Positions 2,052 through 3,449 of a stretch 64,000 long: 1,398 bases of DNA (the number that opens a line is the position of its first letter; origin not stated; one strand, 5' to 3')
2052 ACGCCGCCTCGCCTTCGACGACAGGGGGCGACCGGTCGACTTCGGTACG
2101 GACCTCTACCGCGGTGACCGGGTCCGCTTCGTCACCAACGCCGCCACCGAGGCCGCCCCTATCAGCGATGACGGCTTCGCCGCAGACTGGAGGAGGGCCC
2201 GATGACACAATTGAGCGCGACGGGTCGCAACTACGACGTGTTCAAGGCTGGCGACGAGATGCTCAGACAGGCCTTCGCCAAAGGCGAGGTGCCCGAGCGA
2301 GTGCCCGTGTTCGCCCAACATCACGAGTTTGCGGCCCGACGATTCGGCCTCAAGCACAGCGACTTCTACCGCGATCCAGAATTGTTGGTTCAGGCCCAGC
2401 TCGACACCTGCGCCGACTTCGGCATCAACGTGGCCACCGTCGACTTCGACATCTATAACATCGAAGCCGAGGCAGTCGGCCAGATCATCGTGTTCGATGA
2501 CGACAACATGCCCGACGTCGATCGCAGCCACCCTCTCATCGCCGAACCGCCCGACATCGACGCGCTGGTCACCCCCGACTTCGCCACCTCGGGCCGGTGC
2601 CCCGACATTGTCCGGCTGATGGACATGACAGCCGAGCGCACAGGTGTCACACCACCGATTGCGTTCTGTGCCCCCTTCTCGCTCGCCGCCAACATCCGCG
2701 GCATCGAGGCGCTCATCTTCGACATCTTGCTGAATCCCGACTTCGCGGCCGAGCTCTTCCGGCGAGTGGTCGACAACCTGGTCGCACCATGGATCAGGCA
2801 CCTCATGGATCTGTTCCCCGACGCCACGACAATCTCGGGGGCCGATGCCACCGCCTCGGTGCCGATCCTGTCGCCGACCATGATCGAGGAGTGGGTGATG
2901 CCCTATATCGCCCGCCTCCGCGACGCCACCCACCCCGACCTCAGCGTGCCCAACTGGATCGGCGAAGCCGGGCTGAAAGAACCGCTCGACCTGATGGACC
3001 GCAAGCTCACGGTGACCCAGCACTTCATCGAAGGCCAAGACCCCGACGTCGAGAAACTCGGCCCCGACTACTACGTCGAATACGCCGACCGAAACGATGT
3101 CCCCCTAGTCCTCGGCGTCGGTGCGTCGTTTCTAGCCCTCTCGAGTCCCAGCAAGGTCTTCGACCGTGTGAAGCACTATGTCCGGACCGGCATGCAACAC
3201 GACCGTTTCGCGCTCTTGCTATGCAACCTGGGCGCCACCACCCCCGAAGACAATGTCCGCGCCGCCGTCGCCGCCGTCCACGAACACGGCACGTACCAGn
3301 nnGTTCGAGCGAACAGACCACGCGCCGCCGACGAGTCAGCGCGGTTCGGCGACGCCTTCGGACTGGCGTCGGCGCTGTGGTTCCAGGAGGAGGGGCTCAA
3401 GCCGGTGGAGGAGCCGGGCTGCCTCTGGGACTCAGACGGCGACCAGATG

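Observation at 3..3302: TmpA/TmpB-like phosphonate-oxygenase pair coupled to a GntR regulator and a URO-D-family methyltransferase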

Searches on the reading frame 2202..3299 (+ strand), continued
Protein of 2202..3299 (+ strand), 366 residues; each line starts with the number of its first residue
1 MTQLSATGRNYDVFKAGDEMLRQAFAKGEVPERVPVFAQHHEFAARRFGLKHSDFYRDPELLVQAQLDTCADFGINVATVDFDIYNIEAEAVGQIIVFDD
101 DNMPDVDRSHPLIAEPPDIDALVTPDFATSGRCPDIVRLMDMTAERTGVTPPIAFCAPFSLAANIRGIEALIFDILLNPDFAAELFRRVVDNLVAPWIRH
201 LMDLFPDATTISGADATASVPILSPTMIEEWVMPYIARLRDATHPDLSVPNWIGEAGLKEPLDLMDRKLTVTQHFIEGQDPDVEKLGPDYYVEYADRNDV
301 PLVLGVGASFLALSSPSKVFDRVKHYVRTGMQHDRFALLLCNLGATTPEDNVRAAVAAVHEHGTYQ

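Call 65: search_protein_families(library=pfam, proteins=[L016:4633-6162:+, L016:6267-7253:+, L016:7416-7916:+, L016:7916-9193:+, L016:12039-14360:+, L014:4182-5102:+, L014:5074-6021:+, L014:5976-7037:+, L014:6988-8037:+, L014:8983-9990:+], max_evalue=0.001)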
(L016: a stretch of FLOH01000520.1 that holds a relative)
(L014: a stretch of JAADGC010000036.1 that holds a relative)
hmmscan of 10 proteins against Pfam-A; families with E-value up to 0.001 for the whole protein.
L016:4633-6162:+ (510 aa): 1 family
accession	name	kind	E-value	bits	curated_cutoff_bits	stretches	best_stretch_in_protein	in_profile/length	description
PF00171.27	Aldedh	-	7.4e-127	424.1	23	1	18-478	5-459/461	Aldehyde dehydrogenase family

L016:6267-7253:+ (329 aa): 1 family
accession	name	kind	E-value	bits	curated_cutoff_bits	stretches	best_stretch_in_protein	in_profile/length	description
PF03480.18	DctP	-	1.4e-47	162.8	23.4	1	32-308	1-280/286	Bacterial extracellular solute-binding protein, family 7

L016:7416-7916:+ (167 aa): 1 family
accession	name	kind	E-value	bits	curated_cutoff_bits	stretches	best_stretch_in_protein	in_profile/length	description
PF04290.18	DctQ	-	9.5e-27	93.9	28.3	1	29-158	1-130/132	Tripartite ATP-independent periplasmic transporters, DctQ component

L016:7916-9193:+ (426 aa): 1 family
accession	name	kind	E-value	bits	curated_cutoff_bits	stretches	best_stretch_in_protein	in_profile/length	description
PF06808.19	DctM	-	1.1e-106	357.6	23.8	1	5-414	1-412/413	Tripartite ATP-independent periplasmic transporter, DctM component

L016:12039-14360:+ (774 aa): 3 families
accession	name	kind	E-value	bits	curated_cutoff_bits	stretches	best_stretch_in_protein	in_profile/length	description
PF00912.28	Transgly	-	8.7e-58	195.1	27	1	154-326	10-178/178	Transglycosylase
PF00905.27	Transpeptidase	-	2.5e-20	73.4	22.1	1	421-693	2-298/299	Penicillin binding protein transpeptidase domain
PF14814.11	UB2H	-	5.4e-19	68.5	27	1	55-142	1-85/85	Bifunctional transglycosylase second domain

L014:4182-5102:+ (307 aa): 2 families
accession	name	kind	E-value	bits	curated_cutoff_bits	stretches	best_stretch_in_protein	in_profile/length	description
PF00528.27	BPD_transp_1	-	1.3e-40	139.6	26.4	1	112-303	1-183/184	Binding-protein-dependent transport system inner membrane component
PF19300.4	BPD_transp_1_N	-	8.9e-14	52.1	23.8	1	1-100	1-113/114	Binding-prot-dependent transport system membrane comp, N-term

L014:5074-6021:+ (316 aa): 2 families
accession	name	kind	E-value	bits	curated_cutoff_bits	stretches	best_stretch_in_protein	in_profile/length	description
PF00528.27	BPD_transp_1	-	2.8e-27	96.1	26.4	1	129-313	1-184/184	Binding-protein-dependent transport system inner membrane component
PF12911.12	OppC_N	-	3e-09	37.1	23.9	1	39-82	10-53/53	N-terminal TM domain of oligopeptide transport permease C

L014:5976-7037:+ (354 aa): 3 families
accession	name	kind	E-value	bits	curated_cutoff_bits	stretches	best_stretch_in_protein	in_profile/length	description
PF00005.33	ABC_tran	-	2.4e-28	99.9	25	1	45-208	2-137/137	ABC transporter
PF08352.17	oligo_HPY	-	5.6e-16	59.1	27.1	1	259-324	1-65/65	Oligopeptide/dipeptide transporter, C-terminal region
PF13304.12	AAA_21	-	0.00086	19.9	27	0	170-243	228-303/304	AAA domain, putative AbiEii toxin, Type IV TA system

L014:6988-8037:+ (350 aa): 3 families
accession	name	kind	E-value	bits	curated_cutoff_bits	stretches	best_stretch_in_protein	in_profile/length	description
PF00005.33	ABC_tran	-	7.9e-32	111.2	25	1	50-200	2-136/137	ABC transporter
PF08352.17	oligo_HPY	-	2.2e-16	60.4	27.1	1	252-319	1-65/65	Oligopeptide/dipeptide transporter, C-terminal region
PF02463.25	SMC_N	-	0.00059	19.8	40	0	63-246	28-212/220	RecF/RecN/SMC N terminal domain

L014:8983-9990:+ (336 aa): 4 families
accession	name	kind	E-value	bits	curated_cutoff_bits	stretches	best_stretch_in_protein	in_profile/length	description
PF00702.32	Hydrolase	-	1e-23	85.2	26.4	1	98-300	2-191/191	haloacid dehalogenase-like hydrolase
PF13419.12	HAD_2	-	7.9e-19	68.9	23.8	1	100-301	1-173/178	Haloacid dehalogenase-like hydrolase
PF13242.12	Hydrolase_like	-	3.4e-11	43.3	22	1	263-329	4-73/75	HAD-hyrolase-like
PF12710.13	HAD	-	0.00025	22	27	0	100-296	1-188/189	haloacid dehalogenase-like hydrolase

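Call 90: search_protein_families(library=pfam, proteins=[L015:1373-2068:+, L015:90-1262:+, L014:7920-9113:+, L016:9303-9764:+], max_evalue=0.01)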
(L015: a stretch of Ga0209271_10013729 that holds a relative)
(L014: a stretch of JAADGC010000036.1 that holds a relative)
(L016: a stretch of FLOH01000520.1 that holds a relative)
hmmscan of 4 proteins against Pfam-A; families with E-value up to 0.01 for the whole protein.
L015:1373-2068:+ (232 aa): 1 family
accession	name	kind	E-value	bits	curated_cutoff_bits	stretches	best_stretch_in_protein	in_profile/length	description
PF02965.22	Met_synt_B12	-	1.4e-07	31.7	25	1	154-200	211-257/273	Vitamin B12 dependent methionine synthase, activation domain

L015:90-1262:+ (391 aa): 1 family
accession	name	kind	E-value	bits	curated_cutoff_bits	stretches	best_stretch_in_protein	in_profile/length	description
PF06253.16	MTTB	-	1.2e-60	205.5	25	1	2-370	116-483/500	Trimethylamine methyltransferase (MTTB)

L014:7920-9113:+ (398 aa): 1 family
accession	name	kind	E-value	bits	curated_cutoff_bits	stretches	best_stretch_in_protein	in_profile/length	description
PF02811.25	PHP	-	9.4e-07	29.7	26.4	1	62-107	1-48/164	PHP domain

L016:9303-9764:+ (154 aa): 1 family
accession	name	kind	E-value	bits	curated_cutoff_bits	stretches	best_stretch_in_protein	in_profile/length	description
PF00582.32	Usp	-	1e-25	91.4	24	1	1-153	1-141/141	Universal stress protein family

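Call 95: search_protein_representatives(protein=window:2202-3299:+)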
Query: 366 residues. Proteins with E-value up to 0.001 (for the whole library): 992; up to 1e-10: 263; up to 1e-30: 63. The best 150 are listed.
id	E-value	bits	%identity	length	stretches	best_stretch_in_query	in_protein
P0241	1.5e-107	376.1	50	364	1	24-365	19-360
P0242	6.8e-98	344.3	91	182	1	140-316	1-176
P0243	1.1e-85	304.2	44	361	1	14-360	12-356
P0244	1.4e-73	264.4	42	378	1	12-365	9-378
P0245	1.2e-72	261.3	39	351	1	29-365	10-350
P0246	1.8e-70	254.1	46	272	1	11-275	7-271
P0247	6.7e-69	249.0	54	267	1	161-365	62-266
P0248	8.1e-69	248.7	41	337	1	36-353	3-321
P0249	2.4e-68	247.1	38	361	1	30-365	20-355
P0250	3.6e-64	233.4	37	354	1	16-361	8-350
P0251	9.8e-63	228.7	46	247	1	80-312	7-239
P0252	5.1e-62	226.3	36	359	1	23-365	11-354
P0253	5.3e-61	223.0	37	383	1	20-363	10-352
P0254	1.7e-58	214.7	37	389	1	24-365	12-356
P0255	2.5e-57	210.9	38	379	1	37-362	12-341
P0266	3.8e-50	187.3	32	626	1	11-360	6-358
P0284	2.7e-40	154.8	33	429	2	30-241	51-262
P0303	9.8e-31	123.4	36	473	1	142-360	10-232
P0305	1.3e-29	119.8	32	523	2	26-239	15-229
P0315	7.2e-27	110.7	39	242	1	32-187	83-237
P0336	3.2e-22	95.4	36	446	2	46-241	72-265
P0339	7.8e-22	94.1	38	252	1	32-167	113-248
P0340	1.1e-21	93.6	57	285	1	284-365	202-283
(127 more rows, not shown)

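Call 96: search_protein_families(library=pfam, proteins=[P0266, P0305, P0303, P0284, P0336, P0340, P0315, P0339], max_evalue=0.001)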
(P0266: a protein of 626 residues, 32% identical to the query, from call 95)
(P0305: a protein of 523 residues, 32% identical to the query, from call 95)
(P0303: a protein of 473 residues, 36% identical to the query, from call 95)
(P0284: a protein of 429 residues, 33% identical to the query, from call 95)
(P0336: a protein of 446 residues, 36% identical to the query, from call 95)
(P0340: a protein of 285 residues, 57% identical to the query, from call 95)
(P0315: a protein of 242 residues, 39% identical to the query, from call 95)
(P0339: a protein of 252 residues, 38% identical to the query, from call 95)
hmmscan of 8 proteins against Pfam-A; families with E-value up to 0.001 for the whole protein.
P0266 (626 aa): 3 families
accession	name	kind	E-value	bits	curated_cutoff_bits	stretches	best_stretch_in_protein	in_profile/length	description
PF02310.24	B12-binding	-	2.3e-29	102.1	32.1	1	496-602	2-116/121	B12 binding domain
PF01208.23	URO-D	-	3e-26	92.7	23.9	1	14-234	5-230/346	Uroporphyrinogen decarboxylase (URO-D)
PF02607.22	B12-binding_2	-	4e-20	72.2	23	1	411-482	3-73/74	B12 binding domain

P0305 (523 aa): 1 family
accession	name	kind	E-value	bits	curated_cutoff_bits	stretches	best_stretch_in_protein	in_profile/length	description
PF01208.23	URO-D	-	1.3e-22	80.8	23.9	1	24-367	25-346/346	Uroporphyrinogen decarboxylase (URO-D)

P0303 (473 aa): 2 families
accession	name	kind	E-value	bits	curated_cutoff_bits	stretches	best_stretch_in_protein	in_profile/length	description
PF02607.22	B12-binding_2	-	1.1e-20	74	23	1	292-364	2-73/74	B12 binding domain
PF01208.23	URO-D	-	2.9e-08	33.6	23.9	1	2-233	120-345/346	Uroporphyrinogen decarboxylase (URO-D)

P0284 (429 aa): 1 family
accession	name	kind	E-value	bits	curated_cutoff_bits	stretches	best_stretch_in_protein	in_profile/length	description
PF01208.23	URO-D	-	2.7e-32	112.6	23.9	1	43-400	5-346/346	Uroporphyrinogen decarboxylase (URO-D)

P0336 (446 aa): 0 families

P0340 (285 aa): 0 families

P0315 (242 aa): 2 families
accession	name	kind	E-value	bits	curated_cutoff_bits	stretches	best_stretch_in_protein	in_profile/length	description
PF01208.23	URO-D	-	9.3e-23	81.2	23.9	1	81-237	14-181/346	Uroporphyrinogen decarboxylase (URO-D)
PF16257.11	UxaE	-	3.8e-15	56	27.1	1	29-91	50-112/475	tagaturonate epimerase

P0339 (252 aa): 1 family
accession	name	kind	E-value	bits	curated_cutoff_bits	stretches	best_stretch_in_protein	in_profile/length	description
PF01208.23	URO-D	-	1.2e-12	48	23.9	1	114-247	17-154/346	Uroporphyrinogen decarboxylase (URO-D)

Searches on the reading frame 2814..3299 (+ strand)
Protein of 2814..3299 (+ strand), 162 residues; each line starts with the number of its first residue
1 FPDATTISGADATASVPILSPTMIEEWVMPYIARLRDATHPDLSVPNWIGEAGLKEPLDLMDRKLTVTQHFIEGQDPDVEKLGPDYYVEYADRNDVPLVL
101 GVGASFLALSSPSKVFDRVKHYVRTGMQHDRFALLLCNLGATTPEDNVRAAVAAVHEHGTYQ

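Call 94: search_solved_structures(query=A3, max_evalue=10, show_alignments=3)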
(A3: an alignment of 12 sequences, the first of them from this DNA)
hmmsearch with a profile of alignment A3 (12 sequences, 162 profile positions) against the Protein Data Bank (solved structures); distinct sequences matched with E-value up to 10: 3.
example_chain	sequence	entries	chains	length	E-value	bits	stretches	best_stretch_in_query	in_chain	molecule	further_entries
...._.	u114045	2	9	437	0.75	12.4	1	88-126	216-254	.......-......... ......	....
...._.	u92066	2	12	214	1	12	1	103-155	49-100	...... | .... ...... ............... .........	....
5icj_A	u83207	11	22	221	1.2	11.8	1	103-155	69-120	Probable transcriptional regulatory protein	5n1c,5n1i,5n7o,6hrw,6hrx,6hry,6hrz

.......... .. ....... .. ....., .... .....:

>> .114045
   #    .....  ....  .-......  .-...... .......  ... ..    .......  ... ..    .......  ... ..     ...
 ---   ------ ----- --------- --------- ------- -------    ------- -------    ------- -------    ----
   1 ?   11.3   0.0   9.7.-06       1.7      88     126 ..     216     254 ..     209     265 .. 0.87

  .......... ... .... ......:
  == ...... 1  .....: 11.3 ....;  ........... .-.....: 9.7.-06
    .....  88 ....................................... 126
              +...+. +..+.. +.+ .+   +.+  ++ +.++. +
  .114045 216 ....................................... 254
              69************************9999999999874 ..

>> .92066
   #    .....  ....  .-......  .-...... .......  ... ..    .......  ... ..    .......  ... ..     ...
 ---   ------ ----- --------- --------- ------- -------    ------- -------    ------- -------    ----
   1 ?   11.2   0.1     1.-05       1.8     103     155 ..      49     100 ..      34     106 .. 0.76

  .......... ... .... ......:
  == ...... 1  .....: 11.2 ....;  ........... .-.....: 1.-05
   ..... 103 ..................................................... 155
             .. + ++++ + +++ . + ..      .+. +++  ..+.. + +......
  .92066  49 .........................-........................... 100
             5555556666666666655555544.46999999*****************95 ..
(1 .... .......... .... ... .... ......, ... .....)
